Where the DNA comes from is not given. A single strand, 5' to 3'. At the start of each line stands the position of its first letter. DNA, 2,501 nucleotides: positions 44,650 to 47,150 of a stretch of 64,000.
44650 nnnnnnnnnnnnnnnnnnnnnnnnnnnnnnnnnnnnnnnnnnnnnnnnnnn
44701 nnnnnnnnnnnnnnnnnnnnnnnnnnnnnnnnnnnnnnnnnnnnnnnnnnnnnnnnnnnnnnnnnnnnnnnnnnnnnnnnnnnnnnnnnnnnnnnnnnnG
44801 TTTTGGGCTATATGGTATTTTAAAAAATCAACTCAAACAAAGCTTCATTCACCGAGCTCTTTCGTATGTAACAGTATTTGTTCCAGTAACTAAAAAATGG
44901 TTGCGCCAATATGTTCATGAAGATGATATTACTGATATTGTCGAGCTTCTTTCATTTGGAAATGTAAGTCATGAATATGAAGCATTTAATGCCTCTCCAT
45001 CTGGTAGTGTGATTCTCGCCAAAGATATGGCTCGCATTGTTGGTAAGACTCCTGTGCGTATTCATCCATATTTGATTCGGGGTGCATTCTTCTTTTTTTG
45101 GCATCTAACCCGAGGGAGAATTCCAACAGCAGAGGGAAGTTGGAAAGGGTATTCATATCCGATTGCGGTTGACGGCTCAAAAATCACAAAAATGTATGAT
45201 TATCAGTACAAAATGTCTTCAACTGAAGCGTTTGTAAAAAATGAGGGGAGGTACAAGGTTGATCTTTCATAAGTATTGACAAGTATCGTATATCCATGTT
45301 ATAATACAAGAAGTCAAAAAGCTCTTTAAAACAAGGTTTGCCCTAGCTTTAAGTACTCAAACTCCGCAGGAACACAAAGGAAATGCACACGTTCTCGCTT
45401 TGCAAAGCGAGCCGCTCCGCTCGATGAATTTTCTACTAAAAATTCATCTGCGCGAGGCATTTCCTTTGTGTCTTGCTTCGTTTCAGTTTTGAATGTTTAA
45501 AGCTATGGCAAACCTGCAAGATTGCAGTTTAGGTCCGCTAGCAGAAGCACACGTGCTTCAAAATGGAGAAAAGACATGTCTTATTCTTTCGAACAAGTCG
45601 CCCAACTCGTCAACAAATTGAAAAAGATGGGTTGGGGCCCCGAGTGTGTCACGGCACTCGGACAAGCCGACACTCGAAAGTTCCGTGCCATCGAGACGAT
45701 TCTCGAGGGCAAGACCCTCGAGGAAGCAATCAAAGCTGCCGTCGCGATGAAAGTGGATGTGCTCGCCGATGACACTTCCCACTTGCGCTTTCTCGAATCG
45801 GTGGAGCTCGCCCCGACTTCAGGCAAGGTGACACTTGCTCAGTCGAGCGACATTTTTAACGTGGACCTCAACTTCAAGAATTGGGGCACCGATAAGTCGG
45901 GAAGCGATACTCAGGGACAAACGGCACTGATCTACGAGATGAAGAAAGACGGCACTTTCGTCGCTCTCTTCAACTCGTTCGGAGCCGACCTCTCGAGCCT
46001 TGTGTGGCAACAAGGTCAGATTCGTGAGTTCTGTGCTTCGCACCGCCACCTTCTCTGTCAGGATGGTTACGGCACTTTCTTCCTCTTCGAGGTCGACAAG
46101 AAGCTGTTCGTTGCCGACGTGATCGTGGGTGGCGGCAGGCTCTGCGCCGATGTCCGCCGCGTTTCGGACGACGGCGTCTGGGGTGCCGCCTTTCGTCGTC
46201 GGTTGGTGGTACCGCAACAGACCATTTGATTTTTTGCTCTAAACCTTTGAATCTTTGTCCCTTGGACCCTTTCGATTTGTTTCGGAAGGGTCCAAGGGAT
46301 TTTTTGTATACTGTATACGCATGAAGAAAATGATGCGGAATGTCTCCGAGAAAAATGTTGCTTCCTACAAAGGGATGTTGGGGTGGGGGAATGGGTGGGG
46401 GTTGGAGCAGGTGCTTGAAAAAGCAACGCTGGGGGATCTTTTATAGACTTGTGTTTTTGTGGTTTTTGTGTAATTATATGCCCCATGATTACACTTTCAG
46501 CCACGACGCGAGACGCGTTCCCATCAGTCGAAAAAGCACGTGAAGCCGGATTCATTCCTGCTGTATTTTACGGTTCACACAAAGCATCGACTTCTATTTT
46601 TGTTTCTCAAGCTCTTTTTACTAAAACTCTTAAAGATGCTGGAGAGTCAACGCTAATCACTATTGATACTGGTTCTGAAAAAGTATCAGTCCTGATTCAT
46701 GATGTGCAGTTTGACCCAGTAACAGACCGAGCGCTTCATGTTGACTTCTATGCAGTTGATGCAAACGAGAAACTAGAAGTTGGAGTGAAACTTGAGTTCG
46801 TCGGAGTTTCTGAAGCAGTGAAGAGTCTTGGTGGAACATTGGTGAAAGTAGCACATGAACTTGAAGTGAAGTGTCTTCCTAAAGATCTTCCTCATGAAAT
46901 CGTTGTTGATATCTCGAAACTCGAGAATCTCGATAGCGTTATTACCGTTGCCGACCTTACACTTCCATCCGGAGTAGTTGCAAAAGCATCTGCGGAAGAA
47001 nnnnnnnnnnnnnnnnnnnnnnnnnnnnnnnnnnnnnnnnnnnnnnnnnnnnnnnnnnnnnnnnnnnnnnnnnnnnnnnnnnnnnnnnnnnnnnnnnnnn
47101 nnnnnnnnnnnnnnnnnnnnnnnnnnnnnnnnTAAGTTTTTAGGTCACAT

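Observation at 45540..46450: GC-rich (~57% vs ~41% background) islet encoding one unknown protein, followed by a very strong terminator and a G-quadruplex motif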

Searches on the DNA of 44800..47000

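Call 4: search_rna_families(source=window, start=44800, end=47000, threshold=evalue, max_evalue=5, show_alignments=3)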
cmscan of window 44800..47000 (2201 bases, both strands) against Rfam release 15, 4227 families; matches with E-value up to 5: 4.
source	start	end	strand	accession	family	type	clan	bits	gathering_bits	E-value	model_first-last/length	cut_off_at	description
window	46257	46299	+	RF03394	mir-2574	Gene; miRNA;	-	20.2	90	0.69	1-68/68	no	mir-2574 microRNA precursor family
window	46256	46301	+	RF04240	mir-4716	Gene; miRNA;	-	20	76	0.73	1-84/84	no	mir-4716 microRNA precursor family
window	45592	45662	-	RF02273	FsrA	Gene;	-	18.3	80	1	1-83/83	no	FsrA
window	45615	45703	+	RF03899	mir-5912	Gene; miRNA;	-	16.9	88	2.6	1-88/88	no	mir-5912 microRNA precursor family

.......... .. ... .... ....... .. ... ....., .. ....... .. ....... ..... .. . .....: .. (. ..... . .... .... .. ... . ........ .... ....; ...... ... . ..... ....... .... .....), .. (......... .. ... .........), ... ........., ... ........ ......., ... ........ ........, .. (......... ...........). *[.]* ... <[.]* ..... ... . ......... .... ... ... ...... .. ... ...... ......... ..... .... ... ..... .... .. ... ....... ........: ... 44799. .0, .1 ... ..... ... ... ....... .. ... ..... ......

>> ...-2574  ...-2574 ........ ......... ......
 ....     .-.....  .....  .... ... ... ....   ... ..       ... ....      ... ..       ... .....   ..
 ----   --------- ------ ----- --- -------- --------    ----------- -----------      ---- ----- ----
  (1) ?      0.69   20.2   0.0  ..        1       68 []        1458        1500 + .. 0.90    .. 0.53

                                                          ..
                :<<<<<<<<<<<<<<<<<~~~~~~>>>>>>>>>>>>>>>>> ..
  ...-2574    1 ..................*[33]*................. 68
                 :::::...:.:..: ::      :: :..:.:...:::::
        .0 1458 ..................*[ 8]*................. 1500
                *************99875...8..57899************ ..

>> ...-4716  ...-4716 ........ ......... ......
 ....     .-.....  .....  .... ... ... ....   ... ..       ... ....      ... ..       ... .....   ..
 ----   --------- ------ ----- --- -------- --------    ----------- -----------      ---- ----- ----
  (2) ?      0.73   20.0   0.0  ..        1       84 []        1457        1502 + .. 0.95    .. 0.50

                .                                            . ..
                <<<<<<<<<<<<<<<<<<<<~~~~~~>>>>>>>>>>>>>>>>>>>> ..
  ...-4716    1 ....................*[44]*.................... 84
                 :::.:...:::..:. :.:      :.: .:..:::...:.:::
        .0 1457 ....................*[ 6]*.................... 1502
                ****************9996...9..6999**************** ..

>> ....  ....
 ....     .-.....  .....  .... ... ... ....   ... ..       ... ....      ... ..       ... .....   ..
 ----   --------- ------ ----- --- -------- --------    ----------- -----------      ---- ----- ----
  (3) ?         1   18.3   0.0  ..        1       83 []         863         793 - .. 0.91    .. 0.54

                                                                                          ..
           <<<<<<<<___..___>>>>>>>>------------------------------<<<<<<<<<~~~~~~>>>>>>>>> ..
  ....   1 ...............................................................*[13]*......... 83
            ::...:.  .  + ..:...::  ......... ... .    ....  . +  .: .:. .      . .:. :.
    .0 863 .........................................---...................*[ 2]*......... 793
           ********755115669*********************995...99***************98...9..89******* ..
